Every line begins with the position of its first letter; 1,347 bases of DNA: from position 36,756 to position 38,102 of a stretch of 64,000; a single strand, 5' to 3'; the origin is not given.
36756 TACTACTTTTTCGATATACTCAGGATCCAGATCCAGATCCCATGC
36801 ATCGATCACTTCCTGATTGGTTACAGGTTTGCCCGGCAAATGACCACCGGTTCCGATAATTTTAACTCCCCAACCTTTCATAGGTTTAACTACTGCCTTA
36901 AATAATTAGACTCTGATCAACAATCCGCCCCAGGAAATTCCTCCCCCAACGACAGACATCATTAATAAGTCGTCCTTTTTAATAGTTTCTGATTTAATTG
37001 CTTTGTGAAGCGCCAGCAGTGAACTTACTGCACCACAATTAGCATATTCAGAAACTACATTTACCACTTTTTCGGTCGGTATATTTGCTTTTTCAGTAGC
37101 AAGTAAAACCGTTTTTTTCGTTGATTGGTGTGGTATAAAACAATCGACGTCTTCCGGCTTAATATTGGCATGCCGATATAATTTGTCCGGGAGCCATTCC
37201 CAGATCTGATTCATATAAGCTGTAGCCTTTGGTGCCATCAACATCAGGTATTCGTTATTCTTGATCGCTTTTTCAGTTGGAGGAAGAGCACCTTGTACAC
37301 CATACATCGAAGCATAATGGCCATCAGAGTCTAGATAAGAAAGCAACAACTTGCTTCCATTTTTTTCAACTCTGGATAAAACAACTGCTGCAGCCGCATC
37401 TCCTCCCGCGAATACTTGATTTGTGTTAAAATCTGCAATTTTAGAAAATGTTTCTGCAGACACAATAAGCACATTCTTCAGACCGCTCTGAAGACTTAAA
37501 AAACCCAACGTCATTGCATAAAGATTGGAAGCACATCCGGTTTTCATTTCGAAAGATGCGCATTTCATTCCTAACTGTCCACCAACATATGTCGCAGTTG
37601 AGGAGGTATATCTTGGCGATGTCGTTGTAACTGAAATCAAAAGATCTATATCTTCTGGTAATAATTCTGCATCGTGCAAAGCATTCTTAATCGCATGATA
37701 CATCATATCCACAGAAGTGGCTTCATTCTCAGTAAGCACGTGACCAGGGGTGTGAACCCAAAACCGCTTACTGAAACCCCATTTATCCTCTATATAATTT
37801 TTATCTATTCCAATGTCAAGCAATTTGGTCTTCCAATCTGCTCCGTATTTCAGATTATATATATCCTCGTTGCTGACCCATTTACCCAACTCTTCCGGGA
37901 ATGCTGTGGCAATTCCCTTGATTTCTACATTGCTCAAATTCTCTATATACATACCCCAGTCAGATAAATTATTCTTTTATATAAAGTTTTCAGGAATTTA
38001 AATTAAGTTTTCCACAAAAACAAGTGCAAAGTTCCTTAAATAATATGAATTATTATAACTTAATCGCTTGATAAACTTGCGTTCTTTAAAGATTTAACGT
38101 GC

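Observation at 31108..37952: Orphan six-gene operon (2x KASIII, acyl-CoA ligase, CCR, PanD, stand-alone A-domain) with lipstatin/nocardiolactone-like gene order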

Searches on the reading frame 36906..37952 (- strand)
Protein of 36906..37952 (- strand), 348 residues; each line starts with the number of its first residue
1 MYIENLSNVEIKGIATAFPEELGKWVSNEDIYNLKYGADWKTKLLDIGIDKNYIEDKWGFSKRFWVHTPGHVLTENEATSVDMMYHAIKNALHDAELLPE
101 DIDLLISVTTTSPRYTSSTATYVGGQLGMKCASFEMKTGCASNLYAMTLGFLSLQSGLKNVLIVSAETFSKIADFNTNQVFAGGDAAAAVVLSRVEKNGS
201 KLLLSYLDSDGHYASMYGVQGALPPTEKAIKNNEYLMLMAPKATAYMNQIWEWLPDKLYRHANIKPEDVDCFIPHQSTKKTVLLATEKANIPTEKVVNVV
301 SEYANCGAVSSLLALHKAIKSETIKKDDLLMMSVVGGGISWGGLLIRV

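Call 3: search_protein_families(library=pfam, proteins=[window:36906-37952:-])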
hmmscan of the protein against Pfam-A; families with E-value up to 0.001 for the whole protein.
window:36906-37952:- (348 aa): 4 families
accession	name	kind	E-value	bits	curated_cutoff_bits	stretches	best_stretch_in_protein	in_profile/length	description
PF08541.16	ACP_syn_III_C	-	1.4e-24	86.5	26.6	1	261-347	3-89/90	3-Oxoacyl-[acyl-carrier-protein (ACP)] synthase III C terminal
PF08545.16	ACP_syn_III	-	9.2e-15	54.7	24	1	134-211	1-80/80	3-Oxoacyl-[acyl-carrier-protein (ACP)] synthase III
PF00108.29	Thiolase_N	-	0.00028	20.8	26.4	1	76-177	19-123/260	Thiolase, N-terminal domain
PF08392.18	FAE1_CUT1_RppA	-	0.00094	19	27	0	72-172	75-178/290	FAE1/Type III polyketide synthase-like protein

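Call 4: search_protein_families(library=ncbifam, proteins=[window:36906-37952:-])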
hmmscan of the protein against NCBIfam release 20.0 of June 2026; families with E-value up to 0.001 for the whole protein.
window:36906-37952:- (348 aa): 15 families
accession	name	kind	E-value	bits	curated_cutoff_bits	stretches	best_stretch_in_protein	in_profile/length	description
NF006829.0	PRK09352.1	subfamily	4.9e-48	163.8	249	1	50-348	31-321/322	beta-ketoacyl-ACP synthase 3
TIGR00747.1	fabH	subfamily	8.3e-47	159.8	292.1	1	75-347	46-321/322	beta-ketoacyl-ACP synthase III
NF005541.0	PRK07204.1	equivalog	1.2e-32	113.6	402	1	55-346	36-327/329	beta-ketoacyl-ACP synthase III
NF004623.0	PRK05963.1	equivalog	1.9e-32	112.9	437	1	47-347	29-327/328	beta-ketoacyl-ACP synthase III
NF005703.0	PRK07515.1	equivalog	2.8e-22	79.1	304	2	74-200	88-218/373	beta-ketoacyl-ACP synthase III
NF009519.0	PRK12880.1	equivalog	2.9e-21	76.2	436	1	74-346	54-336/353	beta-ketoacyl-ACP synthase III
NF005308.0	PRK06840.1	equivalog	1.6e-18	66.8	315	1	73-347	46-334/339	3-oxoacyl-ACP synthase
NF006720.0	PRK09258.1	equivalog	1.3e-14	54.3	285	1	77-340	58-330/338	3-oxoacyl-ACP synthase III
NF053539.1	resorcinol_DarB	exception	2.8e-14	53.1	550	2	78-172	61-156/377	dialkylresorcinol biosynthesis protein DarB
NF005293.2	PRK06816.1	subfamily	5.7e-14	52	450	2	257-334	280-362/378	StlD/DarB family beta-ketosynthase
NF003274.0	PRK04262.1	equivalog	3.1e-09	36.3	244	1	77-192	48-164/347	hydroxymethylglutaryl-CoA synthase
NF042429.2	DHPHCoAsyn_DpgA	equivalog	4.9e-07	29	425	1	67-340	57-342/350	3,5-dihydroxyphenylacetyl-CoA synthase DpgA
NF004720.0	PRK06064.1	subfamily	3.3e-06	26.1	420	1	78-179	20-122/389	thiolase domain-containing protein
TIGR01930.1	AcCoA-C-Actrans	subfamily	0.00031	19.8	240.55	1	77-177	18-121/385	acetyl-CoA C-acyltransferase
NF009228.0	PRK12578.1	subfamily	0.00049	18.8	485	1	80-184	23-126/387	thiolase domain-containing protein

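Call 9: find_homologous_proteins(query=window:36906-37952:-, max_evalue=1e-20)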
Query window:36906-37952:- (348 aa): 90 proteins with E <= 1e-20 among 7370 candidates.
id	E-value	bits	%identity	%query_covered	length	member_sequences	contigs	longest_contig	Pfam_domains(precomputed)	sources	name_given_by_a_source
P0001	1.6e-227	772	100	99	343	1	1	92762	PF08545.17,PF08541.17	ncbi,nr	ncbi:MAG: hypothetical protein HKN92_02165 [Chitinophagales bacterium]|nr:hypothetical protein [Chit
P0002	3.5e-210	715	89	100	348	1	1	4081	PF08545.17,PF08541.17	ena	-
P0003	9.0e-116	405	88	58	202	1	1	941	PF08545.17,PF08541.17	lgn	-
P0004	6.6e-97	343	44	100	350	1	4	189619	PF08545.17,PF00108.30,PF08541.17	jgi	jgi:3-oxoacyl-[acyl-carrier-protein] synthase III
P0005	4.5e-95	337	41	95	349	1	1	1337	PF08545.17,PF08541.17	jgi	jgi:3-oxoacyl-[acyl-carrier-protein] synthase III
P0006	7.5e-95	336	43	99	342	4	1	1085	PF08545.17,PF00109.33,PF00108.30,PF08541.17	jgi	jgi:3-oxoacyl-[acyl-carrier-protein] synthase-3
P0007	1.0e-93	332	43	95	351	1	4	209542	PF08545.17,PF00108.30,PF08541.17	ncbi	-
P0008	1.6e-93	332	42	100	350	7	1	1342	PF08545.17,PF00109.33,PF00108.30,PF08541.17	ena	-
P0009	2.7e-93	331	43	93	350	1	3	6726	PF08545.17,PF07451.18,PF00108.30,PF08541.17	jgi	jgi:3-oxoacyl-[acyl-carrier-protein] synthase III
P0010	1.5e-92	329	42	95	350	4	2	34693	PF08545.17,PF00108.30,PF08541.17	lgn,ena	-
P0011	2.8e-92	328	41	96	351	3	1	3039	PF08545.17,PF00108.30,PF08541.17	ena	-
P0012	3.3e-92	327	40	95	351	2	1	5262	PF08545.17,PF07451.18,PF00108.30,PF08541.17,PF08392.19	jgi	jgi:3-oxoacyl-[acyl-carrier-protein] synthase-3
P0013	6.8e-92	326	41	95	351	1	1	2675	PF08545.17,PF00108.30,PF08541.17,PF08392.19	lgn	-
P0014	1.3e-91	326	40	95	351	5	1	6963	PF08545.17,PF00108.30,PF08541.17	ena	-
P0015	2.0e-91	325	42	95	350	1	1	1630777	PF08545.17,PF07451.18,PF00108.30,PF08541.17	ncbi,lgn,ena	-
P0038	9.4e-85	303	40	93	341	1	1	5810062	PF08545.17,PF00108.30,PF08541.17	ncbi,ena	-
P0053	1.1e-67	247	36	98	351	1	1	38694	PF08545.17,PF08541.17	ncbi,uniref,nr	ncbi:hypothetical protein JWG44_05185 [Leptospira sp. 201903071]|uniref:3-oxoacyl-ACP synthase III f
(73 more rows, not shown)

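Call 10: find_encoding_contigs(protein=P0038, flank=10000, max_places=2)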
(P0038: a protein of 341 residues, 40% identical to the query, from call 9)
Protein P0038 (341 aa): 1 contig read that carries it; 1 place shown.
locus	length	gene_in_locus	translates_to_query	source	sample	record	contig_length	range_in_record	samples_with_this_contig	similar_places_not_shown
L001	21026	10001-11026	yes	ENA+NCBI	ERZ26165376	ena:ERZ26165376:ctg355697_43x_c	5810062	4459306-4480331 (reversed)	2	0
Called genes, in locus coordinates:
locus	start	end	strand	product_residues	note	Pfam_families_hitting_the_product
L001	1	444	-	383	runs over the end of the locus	PF01420:Methylase_S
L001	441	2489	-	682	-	PF12161:HsdM_N, PF02384:N6_Mtase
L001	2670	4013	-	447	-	PF01565:FAD_binding_4, PF04030:ALO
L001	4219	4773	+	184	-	PF02834:LigT_PEase (weak), PF13563:2_5_RNA_ligase2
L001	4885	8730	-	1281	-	PF17164:DUF5122, PF13385:Laminin_G_3, PF02494:HYR, PF18962:Por_Secre_tail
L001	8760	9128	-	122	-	-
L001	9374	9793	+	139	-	PF09413:DUF2007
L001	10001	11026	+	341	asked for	PF00108:Thiolase_N (weak), PF08545:ACP_syn_III, PF08541:ACP_syn_III_C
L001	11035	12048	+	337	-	PF08545:ACP_syn_III, PF08541:ACP_syn_III_C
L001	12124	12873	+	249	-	PF00106:adh_short, PF13561:adh_short_C2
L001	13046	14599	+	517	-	PF00501:AMP-binding, PF13193:AMP-binding_C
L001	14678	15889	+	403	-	PF08240:ADH_N, PF00107:ADH_zinc_N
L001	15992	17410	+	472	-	PF03062:MBOAT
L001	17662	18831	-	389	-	PF08240:ADH_N, PF16912:Glu_dehyd_C (faint), PF00107:ADH_zinc_N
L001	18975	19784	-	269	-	PF00106:adh_short, PF08659:KR, PF13561:adh_short_C2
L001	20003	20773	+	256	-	PF03976:PPK2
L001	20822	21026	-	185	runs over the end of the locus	PF06271:RDD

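Call 11: find_encoding_contigs(protein=P0053, flank=10000, max_places=2)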
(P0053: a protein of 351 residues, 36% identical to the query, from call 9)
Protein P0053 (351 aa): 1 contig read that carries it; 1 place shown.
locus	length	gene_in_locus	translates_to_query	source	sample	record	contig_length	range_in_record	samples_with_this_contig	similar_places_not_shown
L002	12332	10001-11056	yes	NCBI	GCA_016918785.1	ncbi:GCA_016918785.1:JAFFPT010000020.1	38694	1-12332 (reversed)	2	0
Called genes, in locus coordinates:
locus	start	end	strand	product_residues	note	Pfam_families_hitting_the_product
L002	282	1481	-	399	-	PF12833:HTH_18, PF00165:HTH_AraC (weak)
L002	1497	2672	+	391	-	PF01965:DJ-1_PfpI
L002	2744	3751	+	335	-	PF08545:ACP_syn_III, PF08541:ACP_syn_III_C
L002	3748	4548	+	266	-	PF00106:adh_short, PF13561:adh_short_C2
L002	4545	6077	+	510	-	PF00501:AMP-binding, PF13193:AMP-binding_C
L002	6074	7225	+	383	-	PF07611:DUF1574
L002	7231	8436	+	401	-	PF08240:ADH_N, PF00107:ADH_zinc_N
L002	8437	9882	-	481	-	PF03062:MBOAT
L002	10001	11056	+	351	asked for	PF08545:ACP_syn_III, PF08541:ACP_syn_III_C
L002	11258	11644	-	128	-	-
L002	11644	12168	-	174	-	PF12796:Ank_2, PF13857:Ank_5 (weak), PF00023:Ank, PF13606:Ank_3 (faint), PF13637:Ank_4, PF13857:Ank_5, PF00023:Ank (weak)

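Call 14: find_related_loci(query=A1, collection=genome_contigs, flank=10000)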
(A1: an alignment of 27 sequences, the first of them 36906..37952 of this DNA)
Query A1 (348 aa) in genome_contigs; peptide patterns used: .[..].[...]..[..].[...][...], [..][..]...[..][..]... (x = any residue, [..] = any of these).
94 stretches matched a pattern; 42 encode a relative of the query (tblastn E <= 1e-3); 41 distinct loci.
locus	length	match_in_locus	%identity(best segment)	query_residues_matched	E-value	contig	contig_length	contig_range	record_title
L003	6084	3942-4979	41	1-347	5e-97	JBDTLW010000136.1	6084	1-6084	MAG: Parafilimonas sp. isolate cluster3_bin.110 NODE_69829_length_6084_cov_6.814563, whole genome shotgun sequence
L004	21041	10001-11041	40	1-348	2e-95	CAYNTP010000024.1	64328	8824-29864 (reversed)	MAG TPA_asm: uncultured Parafilimonas sp. isolate SRP263991_co5_283 genome assembly, contig: NODE_1009_length_64328_cov_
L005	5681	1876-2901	41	6-348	3e-93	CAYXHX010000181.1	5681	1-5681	MAG TPA_asm: uncultured Chitinophagaceae bacterium isolate SRP286056_co1_477 genome assembly, contig: NODE_20448_length_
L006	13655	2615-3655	40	1-348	1e-92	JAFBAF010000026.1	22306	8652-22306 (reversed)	MAG: Parafilimonas sp. isolate CP_BM_RX_R9_24 BM_RX_R9_k147_2964011, whole genome shotgun sequence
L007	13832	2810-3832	44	6-347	1e-91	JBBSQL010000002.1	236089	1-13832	MAG: Chitinophagales bacterium isolate LS6_sbin.87 LS6_sbin.87_K_401436_L_236089_cov_14.4145, whole genome shotgun seque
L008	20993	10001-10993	42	1-332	4e-91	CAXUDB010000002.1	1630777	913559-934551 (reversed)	MAG TPA_asm: uncultured Ilyomonas sp. isolate public_SRR11456914_metawrap_bin.20 genome assembly, contig: public_SRR1145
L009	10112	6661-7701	40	1-348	3e-90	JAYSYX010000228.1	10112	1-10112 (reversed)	MAG: Bacteroidota bacterium isolate GFS_13507 GFS_13507_227, whole genome shotgun sequence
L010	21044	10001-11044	40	1-348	7e-90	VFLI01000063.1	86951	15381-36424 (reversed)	MAG: Spirochaetia bacterium isolate Bin_58_12 c_000000037723, whole genome shotgun sequence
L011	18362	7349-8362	40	9-347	9e-90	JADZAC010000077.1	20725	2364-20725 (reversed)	MAG: Flavobacteriales bacterium isolate SJ6 c_000000942541, whole genome shotgun sequence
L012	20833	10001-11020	40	1-341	1e-89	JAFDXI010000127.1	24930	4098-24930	MAG: Bacteroidetes bacterium isolate SZAS-21 CK_MAG-102__127__length-24930, whole genome shotgun sequence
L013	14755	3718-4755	40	1-347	2e-89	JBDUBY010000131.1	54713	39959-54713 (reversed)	MAG: Parafilimonas sp. isolate cluster4_bin.34 NODE_491_length_54713_cov_12.587197, whole genome shotgun sequence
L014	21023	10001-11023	42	6-347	2e-89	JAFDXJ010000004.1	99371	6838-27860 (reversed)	MAG: Bacteroidetes bacterium isolate SZAS-22 CK_MAG-114__4__length-99371, whole genome shotgun sequence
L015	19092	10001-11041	38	1-348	1e-87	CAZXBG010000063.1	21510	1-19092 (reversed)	MAG TPA_asm: uncultured Chitinophagales bacterium isolate SRP128246_co1_457 genome assembly, contig: NODE_4893_length_21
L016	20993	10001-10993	39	1-332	8e-87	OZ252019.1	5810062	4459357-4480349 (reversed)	MAG: Ilyomonas sp. isolate dbae6028-de51-4b60-b1a9-253db4e37382 genome assembly, chromosome: 1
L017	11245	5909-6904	40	1-333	8e-87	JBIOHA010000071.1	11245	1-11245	MAG: Chitinophagales bacterium isolate GcB14-5 k141_545881_length_11245_cov_13.0000, whole genome shotgun sequence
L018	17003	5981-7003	41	4-347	5e-86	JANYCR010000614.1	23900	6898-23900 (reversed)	MAG: Leptospiraceae bacterium isolate 336R_metabinner_194_sub 336R_k141_1770135, whole genome shotgun sequence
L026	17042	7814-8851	37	1-347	2e-82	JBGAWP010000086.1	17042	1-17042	MAG: Chitinophagales bacterium isolate MAG_MBR_AS.25 MBRAS-25_NODE_86_length_17042_cov_5.973652, whole genome shotgun se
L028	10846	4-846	37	67-347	1e-66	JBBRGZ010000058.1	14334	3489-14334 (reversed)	MAG: Chitinophagales bacterium isolate Co_metawrap_2671 Cmw_2671_k141_7429175_length_14334_cov_9.0000, whole genome shot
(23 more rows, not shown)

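Call 20: search_protein_families(library=pfam, proteins=[L026:7555-7797:+, L026:13571-15259:+, L026:15256-16770:+, L026:5136-5777:+, L026:5780-6037:+, L026:3430-4692:-, L026:2682-3437:-, L026:6102-7517:-, L026:9854-10609:+], max_evalue=0.01)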
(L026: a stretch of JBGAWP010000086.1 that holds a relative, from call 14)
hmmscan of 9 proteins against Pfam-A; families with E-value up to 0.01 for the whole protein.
L026:7555-7797:+ (80 aa): 1 family
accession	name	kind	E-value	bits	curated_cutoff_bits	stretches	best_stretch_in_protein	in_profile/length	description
PF00550.31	PP-binding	-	1.4e-05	25.7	20.8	1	37-74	29-66/67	Phosphopantetheine attachment site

L026:13571-15259:+ (562 aa): 1 family
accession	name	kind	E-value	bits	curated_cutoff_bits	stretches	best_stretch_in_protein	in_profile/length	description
PF00221.24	Lyase_aromatic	-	1.5e-134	449.6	27.3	1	25-504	2-464/466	Aromatic amino acid lyase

L026:15256-16770:+ (504 aa): 2 families
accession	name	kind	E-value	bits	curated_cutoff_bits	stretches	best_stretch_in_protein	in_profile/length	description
PF00501.34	AMP-binding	-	3.4e-82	276.7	29.9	1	16-362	7-384/384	AMP-binding enzyme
PF13193.12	AMP-binding_C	-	4e-18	66.5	24.5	1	412-487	1-76/76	AMP-binding enzyme C-terminal domain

L026:5136-5777:+ (213 aa): 4 families
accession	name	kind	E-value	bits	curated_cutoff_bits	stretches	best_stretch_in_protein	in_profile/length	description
PF04542.20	Sigma70_r2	-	7.2e-17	61.4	24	1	43-106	5-70/71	Sigma-70 region 2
PF08281.18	Sigma70_r4_2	-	1.1e-16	60.6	25.7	1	145-194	3-52/54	Sigma-70, region 4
PF04545.22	Sigma70_r4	-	1.5e-10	40.9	24.1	1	149-197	1-49/50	Sigma-70, region 4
PF22029.2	PhyR_sigma2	-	0.00014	22.2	27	1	42-93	3-54/55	Sigma2 domain of PhyR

L026:5780-6037:+ (85 aa): 1 family
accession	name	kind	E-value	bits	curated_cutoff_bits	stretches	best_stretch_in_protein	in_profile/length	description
PF13490.11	zf-HC2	-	0.0073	16.8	22.2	0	10-33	1-24/35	Putative zinc-finger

L026:3430-4692:- (420 aa): 1 family
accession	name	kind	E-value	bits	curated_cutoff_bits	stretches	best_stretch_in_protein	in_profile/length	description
PF04932.20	Wzy_C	-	1.7e-15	57.6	31.7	1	196-351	3-149/149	O-Antigen ligase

L026:2682-3437:- (251 aa): 4 families
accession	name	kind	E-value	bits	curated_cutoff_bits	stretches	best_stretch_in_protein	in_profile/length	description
PF00535.33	Glycos_transf_2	-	1.8e-15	57.7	23.3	1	6-98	2-104/168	Glycosyl transferase family 2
PF13704.12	Glyco_tranf_2_4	-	0.00026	21.8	27.5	1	11-86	1-85/98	Glycosyl transferase family 2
PF13641.12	Glyco_tranf_2_3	-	0.00066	20.2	27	1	4-83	3-97/230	Glycosyltransferase like family 2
PF10111.15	Glyco_tranf_2_2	-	0.0012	18.9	27.3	1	6-99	2-108/276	Glycosyltransferase like family 2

L026:6102-7517:- (471 aa): 3 families
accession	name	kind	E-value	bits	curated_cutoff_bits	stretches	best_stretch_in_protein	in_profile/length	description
PF03062.24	MBOAT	-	8.3e-25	88.2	27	1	154-381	80-327/337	MBOAT, membrane-bound O-acyltransferase family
PF13813.11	MBOAT_2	-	0.00046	20.9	25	1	269-330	3-66/85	Membrane bound O-acyl transferase family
PF11694.13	DUF3290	-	0.0077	16.6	31.3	1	412-461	15-64/144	Protein of unknown function (DUF3290)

L026:9854-10609:+ (251 aa): 8 families
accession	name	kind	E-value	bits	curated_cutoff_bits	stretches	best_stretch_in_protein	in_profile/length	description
PF13561.12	adh_short_C2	-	2.3e-36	126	27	1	13-245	1-236/236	Enoyl-(Acyl carrier protein) reductase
PF00106.31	adh_short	-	2.7e-27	96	26.6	1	7-194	1-190/195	short chain dehydrogenase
PF01370.27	Epimerase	-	1.8e-05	24.7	20.9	1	9-87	1-71/240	NAD dependent epimerase/dehydratase family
PF02719.21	Polysacc_synt_2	-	0.00012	21.8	20.2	1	10-56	2-52/293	Polysaccharide biosynthesis protein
PF13460.12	NAD_binding_10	-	0.0017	18.7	27.2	1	13-136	1-113/184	NAD(P)H-binding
PF08659.16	KR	-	0.0039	17.6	22.6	0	10-50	4-45/180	KR domain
PF01488.26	Shikimate_DH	-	0.0065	17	24.3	0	5-54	11-60/138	Shikimate / quinate 5-dehydrogenase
PF03807.23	F420_oxidored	-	0.0076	17.3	21.6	0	9-53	3-47/94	NADP oxidoreductase coenzyme F420-dependent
